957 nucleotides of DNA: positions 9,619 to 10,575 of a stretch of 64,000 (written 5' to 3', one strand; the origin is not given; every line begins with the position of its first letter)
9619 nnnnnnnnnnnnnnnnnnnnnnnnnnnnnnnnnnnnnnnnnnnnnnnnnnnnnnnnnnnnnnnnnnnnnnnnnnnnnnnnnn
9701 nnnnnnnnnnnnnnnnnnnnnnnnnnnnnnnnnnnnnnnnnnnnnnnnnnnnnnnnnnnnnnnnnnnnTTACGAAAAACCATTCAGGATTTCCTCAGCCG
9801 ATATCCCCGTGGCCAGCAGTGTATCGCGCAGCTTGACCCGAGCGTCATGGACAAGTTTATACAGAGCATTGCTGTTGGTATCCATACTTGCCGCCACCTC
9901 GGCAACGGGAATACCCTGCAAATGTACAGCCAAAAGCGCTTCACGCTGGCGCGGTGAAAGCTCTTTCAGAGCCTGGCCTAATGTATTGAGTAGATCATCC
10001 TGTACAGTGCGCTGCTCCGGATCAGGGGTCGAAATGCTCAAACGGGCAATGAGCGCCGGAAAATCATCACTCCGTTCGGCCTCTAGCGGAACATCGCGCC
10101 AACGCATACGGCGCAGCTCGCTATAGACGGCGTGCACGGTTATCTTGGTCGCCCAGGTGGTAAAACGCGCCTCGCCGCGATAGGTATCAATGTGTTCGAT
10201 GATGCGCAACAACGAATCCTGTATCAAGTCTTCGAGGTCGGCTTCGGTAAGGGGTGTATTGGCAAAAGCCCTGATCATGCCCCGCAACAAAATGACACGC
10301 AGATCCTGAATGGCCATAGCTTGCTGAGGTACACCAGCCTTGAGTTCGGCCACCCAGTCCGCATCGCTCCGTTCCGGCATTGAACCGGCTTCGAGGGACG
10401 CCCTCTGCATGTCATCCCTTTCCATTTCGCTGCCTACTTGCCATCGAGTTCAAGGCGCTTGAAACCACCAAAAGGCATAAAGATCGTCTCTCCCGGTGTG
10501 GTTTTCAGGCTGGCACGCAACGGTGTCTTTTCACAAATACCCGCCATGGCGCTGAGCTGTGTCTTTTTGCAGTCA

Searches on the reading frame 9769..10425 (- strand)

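Call 6: search_protein_families(library=pfam, proteins=[window:9769-10425:-], max_evalue=0.001)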
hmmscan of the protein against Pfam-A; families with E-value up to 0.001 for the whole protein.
window:9769-10425:- (218 aa): 5 families
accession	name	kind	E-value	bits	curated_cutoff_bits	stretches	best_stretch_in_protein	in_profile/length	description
PF04542.20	Sigma70_r2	-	4.1e-12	46.2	24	1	61-110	20-71/71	Sigma-70 region 2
PF08281.18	Sigma70_r4_2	-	2.5e-10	40.3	25.7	1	148-199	3-54/54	Sigma-70, region 4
PF04545.22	Sigma70_r4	-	7.2e-05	22.7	24.1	1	152-200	1-49/50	Sigma-70, region 4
PF22233.2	PhyR_sigma-like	-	0.00038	20.6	27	1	153-196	1-44/50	Response regulator PhyR, sigma-like domain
PF07638.17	Sigma70_ECF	-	0.00047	20.5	21.1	0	67-203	52-183/185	ECF sigma factor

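Call 46: search_protein_families(library=ncbifam, proteins=[window:9769-10425:-], max_evalue=0.001)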
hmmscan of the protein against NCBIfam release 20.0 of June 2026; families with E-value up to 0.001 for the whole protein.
window:9769-10425:- (218 aa): 75 families (the best 25 are shown)
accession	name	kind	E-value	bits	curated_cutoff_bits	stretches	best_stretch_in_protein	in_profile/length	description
TIGR02937.1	sigma70-ECF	superfamily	1.2e-25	90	42.9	1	51-202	14-164/165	sigma-70 family RNA polymerase sigma factor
NF004113.0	PRK05602.1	equivalog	3.6e-21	75.8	208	1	9-209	16-207/211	RNA polymerase sigma factor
TIGR02989.1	Sig-70_gvs1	subfamily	1.3e-18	67.5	124.55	1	48-201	11-156/158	RNA polymerase sigma-70 factor, Rhodopirellula/Verrucomicrobium family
NF007225.0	PRK09643.1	equivalog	4.3e-18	65.7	190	1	13-203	6-182/204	RNA polymerase sigma factor SigM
NF008888.0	PRK11922.1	equivalog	9.6e-18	64.6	204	1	60-203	53-196/231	RNA polymerase sigma factor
TIGR02984.1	Sig-70_plancto1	subfamily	1.7e-16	60.3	183.75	1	62-203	36-188/189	RNA polymerase sigma-70 factor, Planctomycetaceae-specific subfamily 1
NF009166.1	PRK12513.1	equivalog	1.7e-15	57.3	206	1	61-205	46-188/193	RNA polymerase sigma factor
NF009188.0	PRK12536.1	subfamily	1.7e-12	47.7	250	1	47-193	39-176/190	RNA polymerase sigma factor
TIGR02985.1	Sig70_bacteroi1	subfamily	1.1e-11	45.2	126.4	1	52-203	15-162/162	RNA polymerase sigma-70 factor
NF009176.0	PRK12524.1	equivalog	1.2e-11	44.7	264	1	60-194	49-175/196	RNA polymerase sigma factor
NF009171.0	PRK12518.1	equivalog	1.4e-11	44.6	208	1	62-209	51-190/191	RNA polymerase sigma factor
TIGR02950.1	SigM_subfam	subfamily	1.5e-11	44.4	147.95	1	65-202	28-157/159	RNA polymerase sigma factor, SigM family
NF006089.0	PRK08241.1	subfamily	4.3e-11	42.5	240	1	63-201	48-202/343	RNA polymerase subunit sigma-70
NF007229.0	PRK09647.1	equivalog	4.4e-11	42.5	265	1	62-207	69-206/220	RNA polymerase sigma factor SigE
TIGR02959.1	SigZ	equivalog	7.9e-11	42.1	168.65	1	61-204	19-149/170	RNA polymerase sigma factor SigZ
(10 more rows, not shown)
